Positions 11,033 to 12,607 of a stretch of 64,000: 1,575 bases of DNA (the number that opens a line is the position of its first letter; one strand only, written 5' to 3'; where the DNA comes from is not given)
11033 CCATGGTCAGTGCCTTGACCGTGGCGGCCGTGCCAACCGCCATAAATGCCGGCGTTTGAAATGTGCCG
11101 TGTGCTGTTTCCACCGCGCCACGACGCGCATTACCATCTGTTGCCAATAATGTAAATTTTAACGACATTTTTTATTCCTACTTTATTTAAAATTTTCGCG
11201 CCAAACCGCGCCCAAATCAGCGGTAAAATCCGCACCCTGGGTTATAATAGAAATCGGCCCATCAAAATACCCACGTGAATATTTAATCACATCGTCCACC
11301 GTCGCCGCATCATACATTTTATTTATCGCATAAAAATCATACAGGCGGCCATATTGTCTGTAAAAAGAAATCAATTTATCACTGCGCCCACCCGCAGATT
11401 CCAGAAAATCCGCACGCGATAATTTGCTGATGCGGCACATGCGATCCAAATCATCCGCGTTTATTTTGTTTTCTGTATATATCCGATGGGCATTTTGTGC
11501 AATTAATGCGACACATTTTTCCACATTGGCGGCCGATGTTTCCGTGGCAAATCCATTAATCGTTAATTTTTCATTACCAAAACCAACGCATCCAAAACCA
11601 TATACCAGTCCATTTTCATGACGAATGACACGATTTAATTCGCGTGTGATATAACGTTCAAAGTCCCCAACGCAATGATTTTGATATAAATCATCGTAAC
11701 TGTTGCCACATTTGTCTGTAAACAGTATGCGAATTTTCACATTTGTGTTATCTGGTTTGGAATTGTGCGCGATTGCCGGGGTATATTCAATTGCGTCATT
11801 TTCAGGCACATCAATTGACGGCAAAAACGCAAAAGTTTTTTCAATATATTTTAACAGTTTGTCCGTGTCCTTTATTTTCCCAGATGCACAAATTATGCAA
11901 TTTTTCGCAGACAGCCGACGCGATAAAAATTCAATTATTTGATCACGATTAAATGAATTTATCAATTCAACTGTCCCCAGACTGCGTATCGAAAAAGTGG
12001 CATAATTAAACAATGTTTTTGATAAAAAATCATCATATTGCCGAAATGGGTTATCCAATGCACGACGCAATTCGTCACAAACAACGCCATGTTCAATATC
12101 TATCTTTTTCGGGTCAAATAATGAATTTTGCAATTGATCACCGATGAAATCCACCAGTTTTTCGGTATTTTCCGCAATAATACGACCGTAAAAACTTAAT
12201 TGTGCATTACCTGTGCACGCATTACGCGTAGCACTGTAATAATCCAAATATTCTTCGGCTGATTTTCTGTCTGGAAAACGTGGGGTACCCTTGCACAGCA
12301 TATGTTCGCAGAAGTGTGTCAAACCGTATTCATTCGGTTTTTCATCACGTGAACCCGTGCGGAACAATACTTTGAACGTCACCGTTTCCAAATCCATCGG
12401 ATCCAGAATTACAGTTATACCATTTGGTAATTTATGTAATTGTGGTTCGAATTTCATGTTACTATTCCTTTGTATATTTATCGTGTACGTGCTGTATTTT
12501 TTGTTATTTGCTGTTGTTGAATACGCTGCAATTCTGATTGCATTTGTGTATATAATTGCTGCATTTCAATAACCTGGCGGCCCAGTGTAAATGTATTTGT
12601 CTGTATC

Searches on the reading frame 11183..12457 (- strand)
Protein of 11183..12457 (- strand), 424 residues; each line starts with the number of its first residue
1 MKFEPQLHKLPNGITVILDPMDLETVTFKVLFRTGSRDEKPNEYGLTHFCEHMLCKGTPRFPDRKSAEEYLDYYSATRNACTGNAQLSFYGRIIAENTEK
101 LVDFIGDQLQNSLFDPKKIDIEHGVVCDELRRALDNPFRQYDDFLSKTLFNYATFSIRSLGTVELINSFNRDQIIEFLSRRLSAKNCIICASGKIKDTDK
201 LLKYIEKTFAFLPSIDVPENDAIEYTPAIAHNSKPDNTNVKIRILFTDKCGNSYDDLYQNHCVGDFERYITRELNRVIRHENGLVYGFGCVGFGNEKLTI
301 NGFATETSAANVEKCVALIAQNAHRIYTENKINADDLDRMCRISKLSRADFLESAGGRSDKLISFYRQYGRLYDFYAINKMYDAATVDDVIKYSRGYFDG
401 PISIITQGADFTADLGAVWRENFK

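Call 58: search_protein_families(library=pfam, proteins=[window:11183-12457:-], max_evalue=0.00001)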
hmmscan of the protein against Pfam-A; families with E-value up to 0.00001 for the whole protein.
window:11183-12457:- (424 aa): 2 families
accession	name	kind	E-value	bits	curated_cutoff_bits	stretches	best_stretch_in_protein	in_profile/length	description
PF00675.25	Peptidase_M16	-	4.5e-20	72.5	22.3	1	24-155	11-141/149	Insulinase (Peptidase family M16)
PF05193.26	Peptidase_M16_C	-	3.9e-12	46.9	23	1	168-340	1-177/181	Peptidase M16 inactive domain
